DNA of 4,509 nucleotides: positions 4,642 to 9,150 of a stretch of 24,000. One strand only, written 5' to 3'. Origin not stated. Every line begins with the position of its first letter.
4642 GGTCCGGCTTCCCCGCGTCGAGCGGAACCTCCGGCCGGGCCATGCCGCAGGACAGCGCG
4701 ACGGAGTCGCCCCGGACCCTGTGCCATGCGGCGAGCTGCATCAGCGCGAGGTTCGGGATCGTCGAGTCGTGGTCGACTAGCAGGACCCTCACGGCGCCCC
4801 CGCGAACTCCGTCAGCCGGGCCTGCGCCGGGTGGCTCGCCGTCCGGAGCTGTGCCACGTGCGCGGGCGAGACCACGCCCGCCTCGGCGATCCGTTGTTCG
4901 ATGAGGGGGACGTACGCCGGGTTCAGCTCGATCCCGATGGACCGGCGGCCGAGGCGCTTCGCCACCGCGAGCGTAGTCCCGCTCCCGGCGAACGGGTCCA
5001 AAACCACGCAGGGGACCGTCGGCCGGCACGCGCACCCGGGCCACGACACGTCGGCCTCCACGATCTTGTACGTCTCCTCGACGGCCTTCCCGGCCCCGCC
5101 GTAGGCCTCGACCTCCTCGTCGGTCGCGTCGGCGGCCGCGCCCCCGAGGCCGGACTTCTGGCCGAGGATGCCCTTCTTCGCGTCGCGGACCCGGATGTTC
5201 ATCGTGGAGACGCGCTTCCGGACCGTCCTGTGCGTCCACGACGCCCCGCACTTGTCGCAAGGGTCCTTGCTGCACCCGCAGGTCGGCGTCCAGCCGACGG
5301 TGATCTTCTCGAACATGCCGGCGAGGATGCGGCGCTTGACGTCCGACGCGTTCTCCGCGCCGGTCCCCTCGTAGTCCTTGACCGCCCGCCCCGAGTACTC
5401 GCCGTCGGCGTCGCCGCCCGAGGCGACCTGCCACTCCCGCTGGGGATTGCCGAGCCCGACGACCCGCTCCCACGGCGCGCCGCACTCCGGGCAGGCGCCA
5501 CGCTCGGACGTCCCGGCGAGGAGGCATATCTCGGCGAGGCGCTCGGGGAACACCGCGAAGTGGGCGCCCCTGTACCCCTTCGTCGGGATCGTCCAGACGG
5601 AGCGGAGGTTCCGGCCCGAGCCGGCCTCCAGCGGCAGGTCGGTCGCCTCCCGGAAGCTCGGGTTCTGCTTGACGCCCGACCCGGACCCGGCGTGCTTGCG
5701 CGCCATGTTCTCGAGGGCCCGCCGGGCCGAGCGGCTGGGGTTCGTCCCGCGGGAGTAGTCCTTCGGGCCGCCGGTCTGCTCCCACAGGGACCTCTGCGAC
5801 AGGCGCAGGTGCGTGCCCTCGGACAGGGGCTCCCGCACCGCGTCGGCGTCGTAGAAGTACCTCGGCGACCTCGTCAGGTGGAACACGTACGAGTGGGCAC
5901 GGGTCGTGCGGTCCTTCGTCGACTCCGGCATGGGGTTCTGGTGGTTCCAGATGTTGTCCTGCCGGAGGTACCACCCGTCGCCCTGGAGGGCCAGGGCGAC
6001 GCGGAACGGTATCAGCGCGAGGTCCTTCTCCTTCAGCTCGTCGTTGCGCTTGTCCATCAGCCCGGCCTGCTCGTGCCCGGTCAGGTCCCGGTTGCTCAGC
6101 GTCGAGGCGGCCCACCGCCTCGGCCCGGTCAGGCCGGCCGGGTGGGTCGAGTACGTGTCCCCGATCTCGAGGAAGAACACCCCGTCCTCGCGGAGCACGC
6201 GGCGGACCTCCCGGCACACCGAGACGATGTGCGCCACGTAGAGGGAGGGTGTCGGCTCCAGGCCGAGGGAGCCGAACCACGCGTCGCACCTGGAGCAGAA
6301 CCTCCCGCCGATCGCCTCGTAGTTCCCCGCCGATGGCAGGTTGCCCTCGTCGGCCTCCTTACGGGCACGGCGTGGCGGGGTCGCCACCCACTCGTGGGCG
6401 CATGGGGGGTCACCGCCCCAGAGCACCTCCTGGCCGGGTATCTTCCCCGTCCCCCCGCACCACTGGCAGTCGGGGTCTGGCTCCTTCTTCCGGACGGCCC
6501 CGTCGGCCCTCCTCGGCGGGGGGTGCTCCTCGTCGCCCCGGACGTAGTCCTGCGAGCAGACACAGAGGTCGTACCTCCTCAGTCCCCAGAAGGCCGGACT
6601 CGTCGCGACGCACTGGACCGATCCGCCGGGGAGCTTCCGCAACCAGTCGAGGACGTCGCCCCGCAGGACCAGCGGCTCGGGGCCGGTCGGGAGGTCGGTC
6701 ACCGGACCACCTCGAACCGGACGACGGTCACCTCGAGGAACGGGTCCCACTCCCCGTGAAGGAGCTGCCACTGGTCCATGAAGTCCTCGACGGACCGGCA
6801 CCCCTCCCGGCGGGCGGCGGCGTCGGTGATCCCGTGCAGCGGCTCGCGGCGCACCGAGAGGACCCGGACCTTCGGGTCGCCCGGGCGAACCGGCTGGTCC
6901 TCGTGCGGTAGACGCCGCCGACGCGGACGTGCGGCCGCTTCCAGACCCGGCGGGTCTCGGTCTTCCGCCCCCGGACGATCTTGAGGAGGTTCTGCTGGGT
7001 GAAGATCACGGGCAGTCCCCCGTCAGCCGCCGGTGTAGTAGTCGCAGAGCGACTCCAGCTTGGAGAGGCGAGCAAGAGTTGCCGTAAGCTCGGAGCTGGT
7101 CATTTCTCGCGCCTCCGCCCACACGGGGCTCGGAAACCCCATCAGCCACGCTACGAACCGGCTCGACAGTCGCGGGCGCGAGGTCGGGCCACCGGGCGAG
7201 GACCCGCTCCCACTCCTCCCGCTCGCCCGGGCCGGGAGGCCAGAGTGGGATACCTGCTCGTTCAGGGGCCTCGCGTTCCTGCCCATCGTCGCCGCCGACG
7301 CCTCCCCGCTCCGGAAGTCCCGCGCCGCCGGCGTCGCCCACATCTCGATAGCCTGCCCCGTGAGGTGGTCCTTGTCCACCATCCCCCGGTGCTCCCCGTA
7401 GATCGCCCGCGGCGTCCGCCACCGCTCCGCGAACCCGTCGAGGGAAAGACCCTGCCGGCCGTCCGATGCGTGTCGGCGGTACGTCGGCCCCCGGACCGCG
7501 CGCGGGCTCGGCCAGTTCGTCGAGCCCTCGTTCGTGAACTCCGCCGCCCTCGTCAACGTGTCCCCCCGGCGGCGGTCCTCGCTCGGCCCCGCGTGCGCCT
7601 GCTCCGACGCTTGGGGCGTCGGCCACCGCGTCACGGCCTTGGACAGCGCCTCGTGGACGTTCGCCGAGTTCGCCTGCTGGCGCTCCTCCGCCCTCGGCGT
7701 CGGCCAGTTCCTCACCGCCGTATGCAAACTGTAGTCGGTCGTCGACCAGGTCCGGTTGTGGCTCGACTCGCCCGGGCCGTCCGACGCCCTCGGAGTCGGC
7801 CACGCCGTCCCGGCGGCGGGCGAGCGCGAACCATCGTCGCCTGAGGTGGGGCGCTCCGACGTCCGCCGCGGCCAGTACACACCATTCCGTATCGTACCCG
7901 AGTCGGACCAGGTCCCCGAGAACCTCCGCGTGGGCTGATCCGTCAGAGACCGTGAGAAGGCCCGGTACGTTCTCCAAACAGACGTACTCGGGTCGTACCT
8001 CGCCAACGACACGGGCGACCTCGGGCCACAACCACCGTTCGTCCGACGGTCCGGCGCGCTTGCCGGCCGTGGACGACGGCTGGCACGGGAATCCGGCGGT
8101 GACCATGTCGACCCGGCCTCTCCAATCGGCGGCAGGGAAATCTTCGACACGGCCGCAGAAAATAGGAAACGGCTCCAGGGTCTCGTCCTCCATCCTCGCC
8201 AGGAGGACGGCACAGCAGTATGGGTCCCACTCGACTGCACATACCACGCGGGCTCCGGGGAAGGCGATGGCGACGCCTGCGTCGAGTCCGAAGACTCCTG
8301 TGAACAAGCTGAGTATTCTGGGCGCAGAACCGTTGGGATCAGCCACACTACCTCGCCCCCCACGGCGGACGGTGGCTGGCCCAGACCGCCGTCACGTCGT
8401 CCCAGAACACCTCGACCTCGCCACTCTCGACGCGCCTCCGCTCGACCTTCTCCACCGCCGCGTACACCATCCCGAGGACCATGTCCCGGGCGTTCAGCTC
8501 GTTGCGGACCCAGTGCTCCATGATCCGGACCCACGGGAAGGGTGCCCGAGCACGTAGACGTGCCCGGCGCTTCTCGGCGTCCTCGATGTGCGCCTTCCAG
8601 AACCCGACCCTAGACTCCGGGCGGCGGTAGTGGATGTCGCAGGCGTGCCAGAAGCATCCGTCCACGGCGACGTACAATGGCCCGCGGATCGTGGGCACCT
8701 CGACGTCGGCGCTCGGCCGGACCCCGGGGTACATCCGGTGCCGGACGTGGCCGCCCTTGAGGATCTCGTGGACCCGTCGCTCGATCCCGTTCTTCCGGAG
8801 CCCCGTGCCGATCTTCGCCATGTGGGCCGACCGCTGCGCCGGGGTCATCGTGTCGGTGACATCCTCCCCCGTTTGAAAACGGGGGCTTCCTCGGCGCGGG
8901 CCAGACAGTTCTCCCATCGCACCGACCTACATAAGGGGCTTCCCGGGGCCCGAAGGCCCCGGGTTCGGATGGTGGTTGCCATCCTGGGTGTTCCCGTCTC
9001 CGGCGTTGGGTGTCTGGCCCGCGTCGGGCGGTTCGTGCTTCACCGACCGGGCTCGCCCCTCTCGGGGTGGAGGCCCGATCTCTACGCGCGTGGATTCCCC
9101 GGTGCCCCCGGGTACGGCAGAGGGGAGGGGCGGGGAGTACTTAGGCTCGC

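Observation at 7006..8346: C5-cytosine methyltransferase whose conserved segments alternate between two reading frames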

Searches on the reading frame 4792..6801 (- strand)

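Call 62: search_protein_families(library=pfam, proteins=[window:4792-6801:-], max_evalue=0.001)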
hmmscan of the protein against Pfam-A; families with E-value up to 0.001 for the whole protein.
window:4792-6801:- (670 aa): 1 family
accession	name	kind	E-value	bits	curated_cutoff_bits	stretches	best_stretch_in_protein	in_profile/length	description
PF01555.25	N6_N4_Mtase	-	2.4e-32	113.1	26.7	2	177-434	17-182/221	DNA methylase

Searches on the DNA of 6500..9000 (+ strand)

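Call 6: search_dna_similar(query=window:6500-9000:+, collection=phages, mode=near, max_rows=20)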
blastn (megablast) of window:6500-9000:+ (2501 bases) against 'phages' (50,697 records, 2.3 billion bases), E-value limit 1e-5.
No match.
